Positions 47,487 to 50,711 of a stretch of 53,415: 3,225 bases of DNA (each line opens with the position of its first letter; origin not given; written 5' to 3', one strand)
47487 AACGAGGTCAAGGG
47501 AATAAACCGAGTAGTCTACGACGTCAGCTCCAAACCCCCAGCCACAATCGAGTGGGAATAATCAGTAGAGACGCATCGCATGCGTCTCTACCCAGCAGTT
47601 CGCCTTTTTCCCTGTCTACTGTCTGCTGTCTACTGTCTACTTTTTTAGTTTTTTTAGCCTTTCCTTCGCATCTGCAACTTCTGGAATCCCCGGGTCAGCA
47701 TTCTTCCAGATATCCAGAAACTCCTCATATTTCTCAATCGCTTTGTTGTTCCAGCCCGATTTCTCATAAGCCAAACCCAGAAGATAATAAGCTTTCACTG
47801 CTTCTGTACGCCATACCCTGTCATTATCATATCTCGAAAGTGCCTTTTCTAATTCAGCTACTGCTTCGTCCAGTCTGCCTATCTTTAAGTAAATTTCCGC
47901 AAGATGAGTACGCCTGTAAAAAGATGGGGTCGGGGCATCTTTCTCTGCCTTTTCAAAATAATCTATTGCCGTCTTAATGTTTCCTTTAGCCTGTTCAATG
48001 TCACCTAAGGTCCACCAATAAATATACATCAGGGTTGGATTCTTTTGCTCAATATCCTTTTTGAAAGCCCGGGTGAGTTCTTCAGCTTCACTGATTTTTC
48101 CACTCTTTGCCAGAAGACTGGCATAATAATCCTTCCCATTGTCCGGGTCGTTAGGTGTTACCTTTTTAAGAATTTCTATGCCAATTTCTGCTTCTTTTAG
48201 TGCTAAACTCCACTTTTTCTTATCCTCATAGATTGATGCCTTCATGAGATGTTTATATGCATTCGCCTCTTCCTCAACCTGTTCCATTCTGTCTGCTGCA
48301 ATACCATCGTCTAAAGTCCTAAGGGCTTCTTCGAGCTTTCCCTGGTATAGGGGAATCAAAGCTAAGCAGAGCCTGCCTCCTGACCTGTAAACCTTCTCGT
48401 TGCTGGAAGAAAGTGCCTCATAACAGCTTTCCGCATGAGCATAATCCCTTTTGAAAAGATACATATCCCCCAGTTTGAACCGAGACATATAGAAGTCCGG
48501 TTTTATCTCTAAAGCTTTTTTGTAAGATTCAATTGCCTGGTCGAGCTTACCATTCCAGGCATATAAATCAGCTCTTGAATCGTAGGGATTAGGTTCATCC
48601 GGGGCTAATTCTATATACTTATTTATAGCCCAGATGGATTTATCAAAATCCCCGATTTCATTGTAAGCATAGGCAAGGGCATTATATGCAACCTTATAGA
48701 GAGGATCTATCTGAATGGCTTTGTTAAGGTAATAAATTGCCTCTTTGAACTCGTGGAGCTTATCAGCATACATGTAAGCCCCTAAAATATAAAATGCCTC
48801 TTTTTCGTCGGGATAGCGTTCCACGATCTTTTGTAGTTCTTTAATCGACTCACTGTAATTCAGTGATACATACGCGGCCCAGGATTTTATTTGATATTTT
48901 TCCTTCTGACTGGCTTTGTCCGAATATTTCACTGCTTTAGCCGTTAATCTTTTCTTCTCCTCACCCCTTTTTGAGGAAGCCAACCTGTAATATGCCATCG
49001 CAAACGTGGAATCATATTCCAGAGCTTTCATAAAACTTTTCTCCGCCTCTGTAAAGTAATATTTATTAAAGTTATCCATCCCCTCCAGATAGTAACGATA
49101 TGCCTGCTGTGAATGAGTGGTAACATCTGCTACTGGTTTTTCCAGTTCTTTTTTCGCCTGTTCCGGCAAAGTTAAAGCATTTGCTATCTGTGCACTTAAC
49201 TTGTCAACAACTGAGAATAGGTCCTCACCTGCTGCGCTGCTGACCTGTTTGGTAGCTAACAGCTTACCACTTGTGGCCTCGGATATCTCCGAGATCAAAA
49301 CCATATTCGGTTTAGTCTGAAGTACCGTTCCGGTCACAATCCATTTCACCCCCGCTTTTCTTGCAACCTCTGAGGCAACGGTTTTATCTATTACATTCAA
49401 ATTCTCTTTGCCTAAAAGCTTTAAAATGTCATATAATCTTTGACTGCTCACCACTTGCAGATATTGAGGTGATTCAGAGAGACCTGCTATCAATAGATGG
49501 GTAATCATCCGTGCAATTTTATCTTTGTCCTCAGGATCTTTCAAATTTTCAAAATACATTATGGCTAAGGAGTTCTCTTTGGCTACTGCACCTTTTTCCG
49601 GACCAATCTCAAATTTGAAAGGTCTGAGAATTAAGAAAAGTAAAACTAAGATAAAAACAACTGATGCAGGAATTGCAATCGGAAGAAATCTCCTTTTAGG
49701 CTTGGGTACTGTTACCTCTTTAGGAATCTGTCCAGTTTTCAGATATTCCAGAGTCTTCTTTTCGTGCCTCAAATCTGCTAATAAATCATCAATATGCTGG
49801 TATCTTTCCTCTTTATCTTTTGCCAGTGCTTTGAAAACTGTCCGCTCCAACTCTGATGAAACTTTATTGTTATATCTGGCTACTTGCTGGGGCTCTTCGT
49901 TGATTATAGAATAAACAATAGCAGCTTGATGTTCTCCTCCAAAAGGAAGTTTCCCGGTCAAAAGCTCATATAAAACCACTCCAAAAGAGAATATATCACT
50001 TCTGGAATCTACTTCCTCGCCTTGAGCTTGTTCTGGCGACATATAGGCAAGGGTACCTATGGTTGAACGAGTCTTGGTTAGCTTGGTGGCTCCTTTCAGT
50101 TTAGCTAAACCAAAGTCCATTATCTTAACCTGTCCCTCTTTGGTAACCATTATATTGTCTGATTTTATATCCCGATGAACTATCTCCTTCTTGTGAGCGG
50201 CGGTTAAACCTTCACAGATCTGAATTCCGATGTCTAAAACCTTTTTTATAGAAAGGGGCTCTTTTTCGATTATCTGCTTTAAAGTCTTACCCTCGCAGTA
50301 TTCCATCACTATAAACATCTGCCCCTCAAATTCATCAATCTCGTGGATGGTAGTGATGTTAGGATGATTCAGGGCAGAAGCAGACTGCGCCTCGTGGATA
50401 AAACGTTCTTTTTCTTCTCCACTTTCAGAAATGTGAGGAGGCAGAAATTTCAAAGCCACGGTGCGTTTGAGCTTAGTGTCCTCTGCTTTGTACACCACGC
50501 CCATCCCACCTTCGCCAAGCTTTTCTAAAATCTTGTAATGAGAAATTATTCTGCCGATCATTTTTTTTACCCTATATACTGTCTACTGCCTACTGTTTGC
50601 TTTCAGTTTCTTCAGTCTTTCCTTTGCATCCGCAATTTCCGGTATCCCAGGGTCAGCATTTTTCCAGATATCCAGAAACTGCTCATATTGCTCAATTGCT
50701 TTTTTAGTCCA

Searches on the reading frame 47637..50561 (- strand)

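Call 9: search_protein_families(library=pfam, proteins=[window:47637-50561:-])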
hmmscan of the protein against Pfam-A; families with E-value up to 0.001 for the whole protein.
window:47637-50561:- (974 aa): 25 families
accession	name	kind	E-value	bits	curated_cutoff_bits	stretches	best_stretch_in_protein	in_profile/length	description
PF00069.31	Pkinase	-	1.4e-56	192.3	31.7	1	9-255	1-253/263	Protein kinase domain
PF07714.23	PK_Tyr_Ser-Thr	-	3.1e-46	158.2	23.1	1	10-254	2-249/258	Protein tyrosine and serine/threonine kinase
PF07719.23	TPR_2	-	1.3e-26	90.9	27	1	660-689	4-33/34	Tetratricopeptide repeat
PF13428.12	TPR_14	-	1.2e-23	81.6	23.5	0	886-921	6-41/44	Tetratricopeptide repeat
PF13181.12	TPR_8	-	2.7e-22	77.4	25.7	1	662-689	6-33/34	Tetratricopeptide repeat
PF14559.12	TPR_19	-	3.7e-21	75.7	25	2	858-918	3-63/68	Tetratricopeptide repeat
PF13432.12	TPR_16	-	2.9e-20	72.8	32.7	1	887-954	3-63/65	Tetratricopeptide repeat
PF13431.12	TPR_17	-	1.8e-19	68.8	24.4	1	612-642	2-32/34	Tetratricopeptide repeat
PF00515.34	TPR_1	-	1.3e-18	66.4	27.8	1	663-690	7-34/34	Tetratricopeptide repeat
PF13414.12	TPR_11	-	4.4e-15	55.5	26.8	1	665-701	2-38/42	TPR repeat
PF13424.12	TPR_12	-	4.4e-14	52.9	30.1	1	886-953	8-76/77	Tetratricopeptide repeat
PF13176.12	TPR_7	-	5.8e-11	42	27.9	0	886-910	4-30/36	Tetratricopeptide repeat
PF25064.1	ARM_TT21_5th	-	2.7e-08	34.5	27.8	0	664-751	8-96/117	TT21 fifth ARM repeats domain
PF03109.22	ABC1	-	3.5e-08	33.3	22.9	1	50-154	116-215/244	ABC1 atypical kinase-like domain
PF17874.7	TPR_MalT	-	5.8e-08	32.8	45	1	663-947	7-305/336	MalT-like TPR region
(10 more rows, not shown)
